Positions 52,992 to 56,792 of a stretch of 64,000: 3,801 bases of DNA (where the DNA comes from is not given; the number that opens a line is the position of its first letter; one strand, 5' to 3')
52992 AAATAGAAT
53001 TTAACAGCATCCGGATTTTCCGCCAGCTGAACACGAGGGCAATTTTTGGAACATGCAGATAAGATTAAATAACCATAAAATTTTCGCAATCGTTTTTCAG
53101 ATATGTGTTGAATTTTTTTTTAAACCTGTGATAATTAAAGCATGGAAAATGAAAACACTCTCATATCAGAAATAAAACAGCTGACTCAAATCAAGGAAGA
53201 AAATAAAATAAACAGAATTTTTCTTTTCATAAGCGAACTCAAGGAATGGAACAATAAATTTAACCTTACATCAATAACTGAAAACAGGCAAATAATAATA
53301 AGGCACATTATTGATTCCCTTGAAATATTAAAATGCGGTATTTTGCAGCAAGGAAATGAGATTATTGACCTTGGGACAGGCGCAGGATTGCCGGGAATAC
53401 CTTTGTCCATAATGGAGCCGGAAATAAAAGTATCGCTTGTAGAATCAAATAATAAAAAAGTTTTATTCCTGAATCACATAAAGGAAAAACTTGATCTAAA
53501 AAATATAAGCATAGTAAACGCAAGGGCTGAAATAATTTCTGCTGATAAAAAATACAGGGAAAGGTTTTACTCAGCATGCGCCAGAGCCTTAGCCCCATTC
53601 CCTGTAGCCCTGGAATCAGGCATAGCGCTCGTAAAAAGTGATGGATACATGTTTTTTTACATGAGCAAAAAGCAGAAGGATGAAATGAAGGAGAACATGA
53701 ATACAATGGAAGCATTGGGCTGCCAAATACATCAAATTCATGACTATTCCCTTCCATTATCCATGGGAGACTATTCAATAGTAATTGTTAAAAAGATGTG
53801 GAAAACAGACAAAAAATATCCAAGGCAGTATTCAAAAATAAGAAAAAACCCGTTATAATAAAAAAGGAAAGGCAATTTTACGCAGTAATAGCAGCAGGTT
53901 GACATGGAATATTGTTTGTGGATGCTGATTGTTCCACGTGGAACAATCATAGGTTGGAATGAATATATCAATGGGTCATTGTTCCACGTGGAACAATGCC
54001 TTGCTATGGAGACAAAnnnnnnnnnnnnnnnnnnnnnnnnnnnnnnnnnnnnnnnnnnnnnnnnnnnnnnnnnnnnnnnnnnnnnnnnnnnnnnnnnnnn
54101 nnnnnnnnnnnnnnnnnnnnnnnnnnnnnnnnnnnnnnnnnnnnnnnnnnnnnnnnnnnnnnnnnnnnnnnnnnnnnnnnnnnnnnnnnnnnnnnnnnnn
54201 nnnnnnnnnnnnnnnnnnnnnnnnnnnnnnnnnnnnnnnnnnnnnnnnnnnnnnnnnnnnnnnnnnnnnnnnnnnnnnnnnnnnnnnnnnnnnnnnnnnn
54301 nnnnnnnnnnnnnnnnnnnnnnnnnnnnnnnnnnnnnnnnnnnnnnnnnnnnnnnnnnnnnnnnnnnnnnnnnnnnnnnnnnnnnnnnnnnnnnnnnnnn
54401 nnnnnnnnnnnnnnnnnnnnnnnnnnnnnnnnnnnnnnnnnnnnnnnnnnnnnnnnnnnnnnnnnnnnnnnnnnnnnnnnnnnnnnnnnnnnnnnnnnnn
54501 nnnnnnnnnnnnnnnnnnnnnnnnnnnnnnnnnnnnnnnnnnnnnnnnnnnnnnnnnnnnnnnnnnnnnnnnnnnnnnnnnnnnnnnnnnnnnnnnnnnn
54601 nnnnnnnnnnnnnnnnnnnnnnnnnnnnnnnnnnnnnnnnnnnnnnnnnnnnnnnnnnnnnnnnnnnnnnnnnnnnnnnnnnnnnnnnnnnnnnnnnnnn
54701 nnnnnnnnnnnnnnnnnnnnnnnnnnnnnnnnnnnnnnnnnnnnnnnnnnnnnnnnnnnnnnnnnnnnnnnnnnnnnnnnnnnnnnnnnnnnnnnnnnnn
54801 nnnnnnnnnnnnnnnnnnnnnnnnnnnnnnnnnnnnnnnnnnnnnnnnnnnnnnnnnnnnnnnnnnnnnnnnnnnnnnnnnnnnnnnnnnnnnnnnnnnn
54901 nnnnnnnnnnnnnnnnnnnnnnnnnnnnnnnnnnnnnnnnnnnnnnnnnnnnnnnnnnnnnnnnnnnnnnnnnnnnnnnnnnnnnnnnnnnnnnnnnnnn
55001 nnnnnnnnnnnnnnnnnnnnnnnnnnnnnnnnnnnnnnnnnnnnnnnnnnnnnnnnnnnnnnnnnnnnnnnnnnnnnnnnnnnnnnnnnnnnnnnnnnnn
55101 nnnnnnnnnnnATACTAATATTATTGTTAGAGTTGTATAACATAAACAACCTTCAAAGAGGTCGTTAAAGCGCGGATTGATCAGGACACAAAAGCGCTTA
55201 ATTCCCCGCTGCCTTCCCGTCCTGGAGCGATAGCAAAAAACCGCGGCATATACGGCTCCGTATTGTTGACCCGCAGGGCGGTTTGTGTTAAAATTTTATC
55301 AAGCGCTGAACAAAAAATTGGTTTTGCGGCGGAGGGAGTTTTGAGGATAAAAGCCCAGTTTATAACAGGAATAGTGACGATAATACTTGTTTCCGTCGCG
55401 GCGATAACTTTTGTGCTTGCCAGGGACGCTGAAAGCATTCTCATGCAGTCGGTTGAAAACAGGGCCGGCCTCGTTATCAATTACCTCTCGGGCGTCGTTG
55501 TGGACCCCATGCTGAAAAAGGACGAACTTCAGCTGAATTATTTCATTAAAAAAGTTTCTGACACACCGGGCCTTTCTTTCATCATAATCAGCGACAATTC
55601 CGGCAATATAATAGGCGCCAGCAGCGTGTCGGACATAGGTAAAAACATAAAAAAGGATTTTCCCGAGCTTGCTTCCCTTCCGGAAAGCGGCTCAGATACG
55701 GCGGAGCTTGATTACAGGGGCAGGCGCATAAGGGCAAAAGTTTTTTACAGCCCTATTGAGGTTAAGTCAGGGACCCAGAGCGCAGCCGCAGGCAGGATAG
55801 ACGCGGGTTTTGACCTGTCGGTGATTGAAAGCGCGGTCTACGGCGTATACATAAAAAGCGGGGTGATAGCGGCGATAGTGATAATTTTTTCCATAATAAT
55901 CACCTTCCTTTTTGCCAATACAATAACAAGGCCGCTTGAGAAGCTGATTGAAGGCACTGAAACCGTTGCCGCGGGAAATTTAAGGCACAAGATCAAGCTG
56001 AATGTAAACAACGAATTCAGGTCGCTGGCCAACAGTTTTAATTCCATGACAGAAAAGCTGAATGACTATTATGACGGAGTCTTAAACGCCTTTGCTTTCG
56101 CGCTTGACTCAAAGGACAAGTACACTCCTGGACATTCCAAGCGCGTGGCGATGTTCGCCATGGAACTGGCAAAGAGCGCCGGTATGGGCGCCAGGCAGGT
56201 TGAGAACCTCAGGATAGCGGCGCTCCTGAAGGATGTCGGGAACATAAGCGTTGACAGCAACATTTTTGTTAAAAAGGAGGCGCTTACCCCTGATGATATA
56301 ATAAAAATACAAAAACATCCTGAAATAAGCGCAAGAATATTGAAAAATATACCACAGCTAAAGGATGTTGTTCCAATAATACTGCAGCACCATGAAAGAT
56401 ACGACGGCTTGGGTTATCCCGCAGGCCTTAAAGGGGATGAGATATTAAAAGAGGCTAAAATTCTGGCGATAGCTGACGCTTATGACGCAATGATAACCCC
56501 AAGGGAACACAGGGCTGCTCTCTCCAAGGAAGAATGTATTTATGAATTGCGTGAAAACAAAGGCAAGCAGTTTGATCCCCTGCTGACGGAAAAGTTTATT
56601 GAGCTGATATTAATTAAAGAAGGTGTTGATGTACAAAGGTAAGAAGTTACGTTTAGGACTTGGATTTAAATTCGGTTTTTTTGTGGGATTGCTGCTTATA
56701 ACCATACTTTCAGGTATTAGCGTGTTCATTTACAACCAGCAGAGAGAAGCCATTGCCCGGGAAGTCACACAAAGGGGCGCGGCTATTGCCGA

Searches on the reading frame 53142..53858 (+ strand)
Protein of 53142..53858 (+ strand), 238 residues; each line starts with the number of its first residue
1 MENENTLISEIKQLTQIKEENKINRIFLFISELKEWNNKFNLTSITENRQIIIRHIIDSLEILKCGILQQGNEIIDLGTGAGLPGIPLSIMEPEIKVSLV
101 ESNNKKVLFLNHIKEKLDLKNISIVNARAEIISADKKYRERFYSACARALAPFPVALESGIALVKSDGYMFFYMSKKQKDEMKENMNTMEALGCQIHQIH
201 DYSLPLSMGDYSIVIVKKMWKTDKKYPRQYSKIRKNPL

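Call 9: search_protein_families(library=pfam, proteins=[window:53142-53858:+])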
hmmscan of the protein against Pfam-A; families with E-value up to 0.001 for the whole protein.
window:53142-53858:+ (238 aa): 3 families
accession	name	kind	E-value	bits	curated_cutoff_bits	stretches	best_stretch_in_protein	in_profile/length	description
PF02527.21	GidB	-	9.5e-46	155.9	27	1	25-200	4-174/184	rRNA small subunit methyltransferase G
PF05175.20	MTS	-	0.00039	20.6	23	1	70-126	31-87/170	Methyltransferase small domain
PF13847.12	Methyltransf_31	-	0.00046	20.3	27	1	70-187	3-127/145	Methyltransferase domain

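Call 14: find_encoding_contigs(protein=window:53142-53858:+, flank=10000, max_places=6)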
Protein window:53142-53858:+ (238 aa): 9 contigs read that carry it; 6 places shown.
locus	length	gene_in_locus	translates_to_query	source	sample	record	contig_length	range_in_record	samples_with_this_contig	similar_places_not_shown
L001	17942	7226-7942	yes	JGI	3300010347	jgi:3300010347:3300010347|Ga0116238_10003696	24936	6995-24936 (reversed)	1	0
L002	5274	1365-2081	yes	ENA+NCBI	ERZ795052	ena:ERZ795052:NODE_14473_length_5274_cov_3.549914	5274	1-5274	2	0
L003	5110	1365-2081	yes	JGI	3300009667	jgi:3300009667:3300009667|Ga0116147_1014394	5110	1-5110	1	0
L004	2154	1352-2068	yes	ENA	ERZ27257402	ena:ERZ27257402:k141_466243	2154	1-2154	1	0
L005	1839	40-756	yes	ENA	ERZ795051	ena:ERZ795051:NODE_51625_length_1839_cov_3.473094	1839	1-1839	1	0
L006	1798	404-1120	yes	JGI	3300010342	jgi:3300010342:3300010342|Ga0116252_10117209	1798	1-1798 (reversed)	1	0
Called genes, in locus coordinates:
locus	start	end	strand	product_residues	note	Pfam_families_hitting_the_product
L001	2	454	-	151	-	?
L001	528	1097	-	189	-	-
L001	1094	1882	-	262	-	PF14371:DUF4412 (weak)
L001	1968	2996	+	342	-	PF02547:Queuosine_synth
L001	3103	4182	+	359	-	PF00930:DPPIV_N (faint), PF26550:Tricorn_2nd (faint), PF26549:Tricorn_N, PF07676:PD40 (weak), PF26549:Tricorn_N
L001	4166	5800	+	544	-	PF00930:DPPIV_N (faint), PF26549:Tricorn_N, PF07676:PD40 (faint), PF26549:Tricorn_N, PF00691:OmpA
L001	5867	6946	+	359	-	PF00817:IMS, PF11798:IMS_HHH (weak), PF21999:IMS_HHH_1 (weak), PF11799:IMS_C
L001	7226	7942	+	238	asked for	PF02527:GidB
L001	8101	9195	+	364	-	PF02463:SMC_N, PF13175:AAA_15, PF13476:AAA_23, PF13304:AAA_21 (faint)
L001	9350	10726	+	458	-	PF00672:HAMP, PF13487:HD_5, PF01966:HD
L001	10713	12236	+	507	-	PF00672:HAMP, PF00211:Guanylate_cyc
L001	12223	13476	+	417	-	PF13428:TPR_14 (faint), PF23914:TPR_CcmH_CycH (faint), PF00515:TPR_1 (faint), PF07719:TPR_2 (faint), PF12895:ANAPC3 (faint), PF13176:TPR_7 (faint), PF13414:TPR_11 (weak), PF13432:TPR_16 (weak), +5 more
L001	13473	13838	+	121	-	-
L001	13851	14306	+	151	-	-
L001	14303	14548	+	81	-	PF13414:TPR_11 (weak)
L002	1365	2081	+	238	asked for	PF02527:GidB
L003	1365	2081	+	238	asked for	PF02527:GidB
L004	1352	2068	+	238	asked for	PF02527:GidB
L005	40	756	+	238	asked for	PF02527:GidB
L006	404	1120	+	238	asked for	PF02527:GidB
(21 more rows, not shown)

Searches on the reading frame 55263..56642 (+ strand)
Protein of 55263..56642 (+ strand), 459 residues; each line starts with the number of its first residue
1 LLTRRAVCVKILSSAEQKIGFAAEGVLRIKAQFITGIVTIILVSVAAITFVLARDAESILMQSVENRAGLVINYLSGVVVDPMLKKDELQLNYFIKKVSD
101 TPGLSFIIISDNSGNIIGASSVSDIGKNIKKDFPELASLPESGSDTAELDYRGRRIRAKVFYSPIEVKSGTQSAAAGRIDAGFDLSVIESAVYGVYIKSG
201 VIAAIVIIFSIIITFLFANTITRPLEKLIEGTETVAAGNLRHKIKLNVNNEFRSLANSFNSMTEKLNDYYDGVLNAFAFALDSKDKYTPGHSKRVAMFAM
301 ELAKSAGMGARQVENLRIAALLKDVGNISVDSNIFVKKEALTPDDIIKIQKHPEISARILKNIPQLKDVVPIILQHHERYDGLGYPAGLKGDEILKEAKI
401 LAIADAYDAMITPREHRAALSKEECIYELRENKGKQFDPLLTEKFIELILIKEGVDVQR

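Call 9: search_protein_families(library=pfam, proteins=[window:55263-56642:+])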
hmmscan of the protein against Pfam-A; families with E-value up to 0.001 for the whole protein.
window:55263-56642:+ (459 aa): 4 families
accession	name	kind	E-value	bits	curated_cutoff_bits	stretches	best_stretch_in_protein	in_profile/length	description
PF13487.12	HD_5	-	3.9e-36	124.8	27.2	1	280-439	6-168/170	HD domain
PF01966.28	HD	-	1.3e-16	61.4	22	1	291-410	4-116/116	HD domain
PF00672.30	HAMP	-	2.2e-13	50.7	25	1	216-267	1-52/53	HAMP domain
PF17203.10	sCache_3_2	-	2.8e-05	24.7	28.4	1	59-192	5-135/140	Single cache domain 3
